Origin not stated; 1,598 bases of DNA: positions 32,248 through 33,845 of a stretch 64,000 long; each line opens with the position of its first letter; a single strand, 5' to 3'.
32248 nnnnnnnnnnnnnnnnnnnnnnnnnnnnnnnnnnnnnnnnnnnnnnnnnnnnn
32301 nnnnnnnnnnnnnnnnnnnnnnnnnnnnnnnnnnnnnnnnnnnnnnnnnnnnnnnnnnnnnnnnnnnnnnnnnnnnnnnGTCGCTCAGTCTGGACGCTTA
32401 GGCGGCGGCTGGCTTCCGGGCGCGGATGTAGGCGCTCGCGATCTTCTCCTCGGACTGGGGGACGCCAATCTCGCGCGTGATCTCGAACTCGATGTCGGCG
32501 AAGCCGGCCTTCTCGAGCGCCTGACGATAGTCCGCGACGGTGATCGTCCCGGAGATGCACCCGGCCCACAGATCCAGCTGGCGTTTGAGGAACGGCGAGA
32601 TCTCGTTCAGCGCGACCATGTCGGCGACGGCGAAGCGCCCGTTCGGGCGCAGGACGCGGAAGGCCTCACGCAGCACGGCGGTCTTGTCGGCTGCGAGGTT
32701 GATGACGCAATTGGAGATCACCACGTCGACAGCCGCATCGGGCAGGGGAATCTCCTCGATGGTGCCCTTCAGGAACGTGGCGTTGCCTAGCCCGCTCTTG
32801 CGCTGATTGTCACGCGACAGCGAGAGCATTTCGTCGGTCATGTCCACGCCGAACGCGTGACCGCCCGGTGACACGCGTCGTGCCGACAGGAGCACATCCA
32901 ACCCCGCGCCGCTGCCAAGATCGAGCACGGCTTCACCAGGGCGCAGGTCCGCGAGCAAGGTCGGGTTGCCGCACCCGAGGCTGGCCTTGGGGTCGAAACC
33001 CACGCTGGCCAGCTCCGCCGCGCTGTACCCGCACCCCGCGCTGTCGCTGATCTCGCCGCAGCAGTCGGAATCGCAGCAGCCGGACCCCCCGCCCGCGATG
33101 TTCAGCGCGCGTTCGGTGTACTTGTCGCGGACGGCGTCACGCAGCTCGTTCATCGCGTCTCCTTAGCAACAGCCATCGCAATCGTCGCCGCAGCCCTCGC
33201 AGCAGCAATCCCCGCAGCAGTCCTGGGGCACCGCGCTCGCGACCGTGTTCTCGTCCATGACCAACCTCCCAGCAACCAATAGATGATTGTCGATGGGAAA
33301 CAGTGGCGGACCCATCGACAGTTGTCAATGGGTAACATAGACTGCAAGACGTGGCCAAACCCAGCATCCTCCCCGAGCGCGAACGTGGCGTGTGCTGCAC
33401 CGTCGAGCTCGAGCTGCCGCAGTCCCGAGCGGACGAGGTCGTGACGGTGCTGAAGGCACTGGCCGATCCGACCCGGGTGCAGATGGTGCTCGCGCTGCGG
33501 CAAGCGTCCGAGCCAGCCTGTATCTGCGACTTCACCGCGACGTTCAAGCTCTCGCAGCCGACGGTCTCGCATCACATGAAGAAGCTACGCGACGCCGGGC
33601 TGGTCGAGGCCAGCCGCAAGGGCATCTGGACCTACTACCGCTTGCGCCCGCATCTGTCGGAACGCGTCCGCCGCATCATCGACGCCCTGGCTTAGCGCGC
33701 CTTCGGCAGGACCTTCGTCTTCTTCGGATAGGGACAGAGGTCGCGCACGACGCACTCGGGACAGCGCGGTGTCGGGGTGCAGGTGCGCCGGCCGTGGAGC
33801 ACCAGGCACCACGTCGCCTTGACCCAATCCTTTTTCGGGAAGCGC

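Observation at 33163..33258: Unannotated 31-aa metallothionein-like peptide leading an ArsR-controlled arsM operon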

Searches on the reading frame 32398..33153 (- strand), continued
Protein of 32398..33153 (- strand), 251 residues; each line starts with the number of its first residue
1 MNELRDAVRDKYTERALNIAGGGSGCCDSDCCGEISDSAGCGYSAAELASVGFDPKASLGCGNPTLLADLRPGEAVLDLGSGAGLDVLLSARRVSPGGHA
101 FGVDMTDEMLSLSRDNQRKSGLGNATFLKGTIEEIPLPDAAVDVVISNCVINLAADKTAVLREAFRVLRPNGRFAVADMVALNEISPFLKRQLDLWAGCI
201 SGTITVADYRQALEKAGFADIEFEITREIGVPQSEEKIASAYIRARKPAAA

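Call 48: find_encoding_contigs(protein=P0009, flank=2500, max_places=4)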
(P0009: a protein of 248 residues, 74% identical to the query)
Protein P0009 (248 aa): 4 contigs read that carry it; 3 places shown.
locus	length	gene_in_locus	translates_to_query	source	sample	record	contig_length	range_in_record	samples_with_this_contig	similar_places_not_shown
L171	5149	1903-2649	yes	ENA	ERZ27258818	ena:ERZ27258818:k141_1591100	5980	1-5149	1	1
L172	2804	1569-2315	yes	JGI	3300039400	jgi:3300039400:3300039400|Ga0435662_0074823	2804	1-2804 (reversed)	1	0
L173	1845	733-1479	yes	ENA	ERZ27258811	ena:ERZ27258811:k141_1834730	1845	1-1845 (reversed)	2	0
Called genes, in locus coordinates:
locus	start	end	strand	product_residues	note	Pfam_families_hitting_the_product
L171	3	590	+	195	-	?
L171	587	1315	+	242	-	PF00730:HhH-GPD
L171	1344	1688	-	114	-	PF01022:HTH_5, PF12840:HTH_20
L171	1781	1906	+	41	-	-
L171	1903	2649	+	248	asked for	PF05175:MTS (weak), PF13489:Methyltransf_23, PF01209:Ubie_methyltran, PF13847:Methyltransf_31, PF08241:Methyltransf_11, PF08242:Methyltransf_12, PF13649:Methyltransf_25, PF05148:Methyltransf_8 (weak)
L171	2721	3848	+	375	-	PF03702:AnmK, PF02782:FGGY_C (faint)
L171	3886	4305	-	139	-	PF06150:ChaB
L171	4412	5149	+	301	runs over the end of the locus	PF13580:SIS_2 (weak), PF22645:GKRP_SIS_N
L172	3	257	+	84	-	?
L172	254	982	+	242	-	PF00730:HhH-GPD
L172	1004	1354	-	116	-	PF12840:HTH_20, PF01022:HTH_5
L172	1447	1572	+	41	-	-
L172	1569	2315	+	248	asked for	PF05175:MTS (weak), PF13489:Methyltransf_23, PF01209:Ubie_methyltran, PF13847:Methyltransf_31, PF08241:Methyltransf_11, PF08242:Methyltransf_12, PF13649:Methyltransf_25, PF05148:Methyltransf_8 (weak)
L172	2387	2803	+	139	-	?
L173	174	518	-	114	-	PF01022:HTH_5, PF12840:HTH_20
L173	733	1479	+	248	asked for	PF05175:MTS (weak), PF13489:Methyltransf_23, PF01209:Ubie_methyltran, PF13847:Methyltransf_31, PF08241:Methyltransf_11, PF08242:Methyltransf_12, PF13649:Methyltransf_25, PF05148:Methyltransf_8 (weak)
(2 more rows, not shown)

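Call 49: find_encoding_contigs(protein=P0010, flank=2500, max_places=3)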
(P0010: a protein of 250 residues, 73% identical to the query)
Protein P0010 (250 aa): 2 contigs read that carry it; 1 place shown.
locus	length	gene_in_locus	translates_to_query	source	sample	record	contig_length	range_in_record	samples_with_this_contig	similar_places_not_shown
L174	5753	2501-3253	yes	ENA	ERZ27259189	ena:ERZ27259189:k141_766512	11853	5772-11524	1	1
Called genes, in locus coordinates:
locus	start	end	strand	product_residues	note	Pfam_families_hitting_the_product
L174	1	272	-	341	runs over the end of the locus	PF01380:SIS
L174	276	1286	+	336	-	PF00144:Beta-lactamase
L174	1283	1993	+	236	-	PF00730:HhH-GPD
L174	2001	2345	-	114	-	PF01022:HTH_5, PF12840:HTH_20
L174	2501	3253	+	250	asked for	PF13489:Methyltransf_23 (weak), PF01209:Ubie_methyltran, PF13847:Methyltransf_31, PF08241:Methyltransf_11, PF08242:Methyltransf_12, PF13649:Methyltransf_25, PF05148:Methyltransf_8 (faint)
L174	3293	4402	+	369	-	PF03702:AnmK, PF02782:FGGY_C (weak)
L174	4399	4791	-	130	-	PF06150:ChaB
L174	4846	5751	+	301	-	PF13580:SIS_2 (weak), PF22645:GKRP_SIS_N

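Call 77: search_protein_families(library=ncbifam, proteins=[L041:1300-2142:+, L050:2998-3825:+, L010:1321-2064:+], max_evalue=1e-60)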
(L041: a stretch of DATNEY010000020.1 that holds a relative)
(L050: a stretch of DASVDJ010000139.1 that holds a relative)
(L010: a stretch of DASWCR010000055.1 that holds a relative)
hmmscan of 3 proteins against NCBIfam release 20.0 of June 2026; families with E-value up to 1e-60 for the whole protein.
L041:1300-2142:+ (281 aa): 1 family
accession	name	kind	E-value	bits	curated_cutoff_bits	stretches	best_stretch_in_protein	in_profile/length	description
NF008823.0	PRK11873.1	subfamily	7.1e-113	376.6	263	1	2-271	5-270/272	arsenite methyltransferase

L050:2998-3825:+ (276 aa): 1 family
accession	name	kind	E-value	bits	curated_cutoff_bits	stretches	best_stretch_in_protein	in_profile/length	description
NF008823.0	PRK11873.1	subfamily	1.4e-104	349.5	263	1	4-265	7-269/272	arsenite methyltransferase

L010:1321-2064:+ (248 aa): 1 family
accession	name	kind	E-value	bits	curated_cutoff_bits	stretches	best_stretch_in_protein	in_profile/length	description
NF008823.0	PRK11873.1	subfamily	2.2e-90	302.9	263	1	2-236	5-244/272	arsenite methyltransferase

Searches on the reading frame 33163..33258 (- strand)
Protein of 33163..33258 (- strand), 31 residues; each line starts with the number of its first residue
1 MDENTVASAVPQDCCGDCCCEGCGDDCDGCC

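Call 3: search_protein_families(library=pfam, proteins=[window:33163-33258:-], max_evalue=1)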
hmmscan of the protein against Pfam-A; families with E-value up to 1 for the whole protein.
window:33163-33258:- (31 aa): 0 families

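Call 4: search_protein_families(library=ncbifam, proteins=[window:33163-33258:-], max_evalue=1)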
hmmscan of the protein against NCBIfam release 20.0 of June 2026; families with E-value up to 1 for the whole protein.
window:33163-33258:- (31 aa): 0 families

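Call 10: find_encoding_contigs(protein=window:33166-33258:-, flank=4000, max_places=10)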
Protein seq(31 aa) (31 aa): no gene with exactly this product is on record in the collection.

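Call 20: search_protein_representatives(protein=window:33166-33258:-)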
Query: 31 residues. Proteins with E-value up to 0.001 (for the whole library): 0; up to 1e-10: 0; up to 1e-30: 0. The best 0 are listed.

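Call 24: search_protein_families(library=pfam, proteins=[window:33166-33258:-], max_evalue=10)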
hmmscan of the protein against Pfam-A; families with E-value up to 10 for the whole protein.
seq(31 aa): 0 families

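Call 28: search_solved_structures(query=window:33166-33258:-, max_evalue=10)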
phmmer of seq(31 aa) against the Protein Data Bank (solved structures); distinct sequences matched with E-value up to 10: 0.

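Call 57: list_cluster_members(proteins=[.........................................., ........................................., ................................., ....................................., window:33166-33258:-, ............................, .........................])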
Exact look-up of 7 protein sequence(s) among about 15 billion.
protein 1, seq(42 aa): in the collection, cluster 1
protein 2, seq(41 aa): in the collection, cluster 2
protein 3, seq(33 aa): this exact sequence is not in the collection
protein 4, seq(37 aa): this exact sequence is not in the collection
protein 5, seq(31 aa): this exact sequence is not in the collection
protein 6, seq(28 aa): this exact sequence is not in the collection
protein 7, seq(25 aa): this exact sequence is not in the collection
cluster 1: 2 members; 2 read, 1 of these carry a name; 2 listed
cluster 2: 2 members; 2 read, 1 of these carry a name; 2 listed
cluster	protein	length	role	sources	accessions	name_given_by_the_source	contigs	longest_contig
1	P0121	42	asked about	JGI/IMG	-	hypothetical protein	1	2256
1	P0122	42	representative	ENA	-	-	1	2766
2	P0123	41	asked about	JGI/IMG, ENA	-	hypothetical protein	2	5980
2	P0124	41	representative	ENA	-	-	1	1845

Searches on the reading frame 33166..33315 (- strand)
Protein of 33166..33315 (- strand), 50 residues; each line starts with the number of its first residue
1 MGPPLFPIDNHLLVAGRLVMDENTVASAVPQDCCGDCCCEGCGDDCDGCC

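Call 11: find_homologous_proteins(query=window:33166-33315:-, max_evalue=10)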
Query seq(50 aa): no candidate shares three 5-residue words with the query. No homologue found.

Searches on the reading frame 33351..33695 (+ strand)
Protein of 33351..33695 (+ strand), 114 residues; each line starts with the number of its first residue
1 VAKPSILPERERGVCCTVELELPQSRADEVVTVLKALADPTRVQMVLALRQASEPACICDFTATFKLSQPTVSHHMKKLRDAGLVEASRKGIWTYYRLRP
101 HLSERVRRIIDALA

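Call 3: search_protein_families(library=pfam, proteins=[window:33351-33695:+], max_evalue=1)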
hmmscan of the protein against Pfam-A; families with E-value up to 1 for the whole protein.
window:33351-33695:+ (114 aa): 18 families
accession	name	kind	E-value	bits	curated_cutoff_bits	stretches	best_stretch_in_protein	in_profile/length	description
PF01022.26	HTH_5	-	1.2e-17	64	22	1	39-86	1-46/47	Bacterial regulatory protein, arsR family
PF12840.13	HTH_20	-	5.4e-09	36.3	27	1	37-86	1-49/51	Helix-turn-helix domain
PF02082.26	Rrf2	-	0.0006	20.4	30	1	42-89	10-57/132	Iron-dependent Transcriptional regulator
PF13412.12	HTH_24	-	0.0008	19.4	21.9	1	66-86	28-48/48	Winged helix-turn-helix DNA-binding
PF12802.13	MarR_2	-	0.0039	17.8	27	1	62-87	27-52/61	MarR family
PF01978.25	TrmB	-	0.0062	16.8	25.6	1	65-96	32-62/68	Sugar-specific transcriptional regulator TrmB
PF13545.12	HTH_Crp_2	-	0.0077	16.6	27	1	66-92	33-59/70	Crp-like helix-turn-helix domain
PF14502.12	HTH_41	-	0.0084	16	25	1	58-91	9-42/48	Helix-turn-helix domain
PF01325.25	Fe_dep_repress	-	0.035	14.7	26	1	65-89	32-56/60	Iron dependent repressor, N-terminal DNA binding domain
PF24033.1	DUF7342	-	0.054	13.9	31.6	1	42-102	6-64/150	Family of unknown function (DUF7342)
PF00126.33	HTH_1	-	0.064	13.7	26.6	1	66-81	24-39/60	Bacterial regulatory helix-turn-helix protein, lysR family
PF09079.17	Cdc6_C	-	0.07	13.6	25.1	1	58-96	41-84/96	CDC6, C terminal winged helix domain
PF25213.1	HVO_A0261_N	-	0.071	13.4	35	1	40-89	11-58/86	HVO_A0261 N-terminal domain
PF01047.28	MarR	-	0.074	13.4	24.6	1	60-89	22-51/59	MarR family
PF24038.1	DUF7347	-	0.097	13.4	27.6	1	33-82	4-55/77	Domain of unknown function (DUF7347)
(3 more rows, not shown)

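Call 4: search_protein_families(library=ncbifam, proteins=[window:33351-33695:+], max_evalue=1)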
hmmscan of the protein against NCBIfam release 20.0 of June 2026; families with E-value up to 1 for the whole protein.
window:33351-33695:+ (114 aa): 20 families
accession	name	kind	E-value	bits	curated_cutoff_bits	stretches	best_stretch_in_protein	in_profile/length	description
NF033788.1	HTH_metalloreg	subfamily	2.8e-26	91.1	55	1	31-102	2-72/77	metalloregulator ArsR/SmtB family transcription factor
NF041413.1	ArsR_Rv2640c_fam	equivalog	8.9e-21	74.5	155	1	13-112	13-115/118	Rv2640c family ArsR-like transcriptional regulator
NF007528.0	PRK10141.1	subfamily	5.9e-19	68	97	1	31-111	7-86/117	metalloregulator ArsR/SmtB family transcription factor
NF033789.1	repress_SdpR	subfamily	1.4e-15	57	100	1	33-100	1-66/79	autorepressor SdpR family transcription factor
NF045707.1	Dbac_1936_reg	equivalog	4.8e-12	45.8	115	1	29-100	6-75/99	ArsR/SmtB-type metalloregulator TsoR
NF040642.1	sulf_sens_BigR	equivalog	5.4e-12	45.6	155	1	25-113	5-88/95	sulfite-sensing transcriptional repressor BigR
NF047906.1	CdPbTransRegCmtR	equivalog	1.2e-11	44.4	150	1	24-111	5-91/104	Cd(II)/Pb(II)-sensing metalloregulatory transcriptional regulator CmtR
NF052532.1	TransRegPagRBaca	equivalog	1.2e-06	28.5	170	1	21-106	8-91/99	transcriptional repressor PagR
NF040939.2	trans_reg_lrs14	equivalog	3.6e-05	23.8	90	1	28-90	10-71/103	Lrs14 family HTH-type transcriptional regulator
NF053756.1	MreA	equivalog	0.00025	20.8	100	1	27-90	3-66/110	MreA family transcriptional regulator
TIGR02944.1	suf_reg_Xantho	equivalog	0.00053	20.4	110.65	1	37-112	7-82/130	SUF system Fe-S cluster assembly regulator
NF008273.0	PRK11050.1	equivalog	0.0011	18.6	153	1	43-88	42-87/156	manganese-binding transcriptional regulator MntR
NF053755.1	MsvR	equivalog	0.0024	17.6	220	1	34-88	7-59/236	transcriptional factor MsvR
NF053602.1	Phr_regulator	exception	0.013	15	320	1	33-90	5-60/191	heat shock transcription regulator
TIGR00122.1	birA_repr_reg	equivalog_domain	0.033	14.1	70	1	63-100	21-55/69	biotin operon repressor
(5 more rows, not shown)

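Call 79: search_solved_structures(query=window:33351-33695:+, show_alignments=3, max_evalue=1e-8)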
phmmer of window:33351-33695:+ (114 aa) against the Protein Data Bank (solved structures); distinct sequences matched with E-value up to 1e-8: 4.
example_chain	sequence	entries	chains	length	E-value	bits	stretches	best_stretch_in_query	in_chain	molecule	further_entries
6j0e_A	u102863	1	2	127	3.6e-12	49.8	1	14-110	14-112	Arsenic responsive repressor ArsR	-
9t6t_A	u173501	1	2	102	1.3e-10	44.8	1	18-106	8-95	Lmo1102 protein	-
9t6r_A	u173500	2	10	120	1.8e-10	44.3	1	18-106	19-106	Lmo1102 protein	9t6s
8qkf_A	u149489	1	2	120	2.9e-09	40.4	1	31-113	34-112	ArsR family transcriptional regulator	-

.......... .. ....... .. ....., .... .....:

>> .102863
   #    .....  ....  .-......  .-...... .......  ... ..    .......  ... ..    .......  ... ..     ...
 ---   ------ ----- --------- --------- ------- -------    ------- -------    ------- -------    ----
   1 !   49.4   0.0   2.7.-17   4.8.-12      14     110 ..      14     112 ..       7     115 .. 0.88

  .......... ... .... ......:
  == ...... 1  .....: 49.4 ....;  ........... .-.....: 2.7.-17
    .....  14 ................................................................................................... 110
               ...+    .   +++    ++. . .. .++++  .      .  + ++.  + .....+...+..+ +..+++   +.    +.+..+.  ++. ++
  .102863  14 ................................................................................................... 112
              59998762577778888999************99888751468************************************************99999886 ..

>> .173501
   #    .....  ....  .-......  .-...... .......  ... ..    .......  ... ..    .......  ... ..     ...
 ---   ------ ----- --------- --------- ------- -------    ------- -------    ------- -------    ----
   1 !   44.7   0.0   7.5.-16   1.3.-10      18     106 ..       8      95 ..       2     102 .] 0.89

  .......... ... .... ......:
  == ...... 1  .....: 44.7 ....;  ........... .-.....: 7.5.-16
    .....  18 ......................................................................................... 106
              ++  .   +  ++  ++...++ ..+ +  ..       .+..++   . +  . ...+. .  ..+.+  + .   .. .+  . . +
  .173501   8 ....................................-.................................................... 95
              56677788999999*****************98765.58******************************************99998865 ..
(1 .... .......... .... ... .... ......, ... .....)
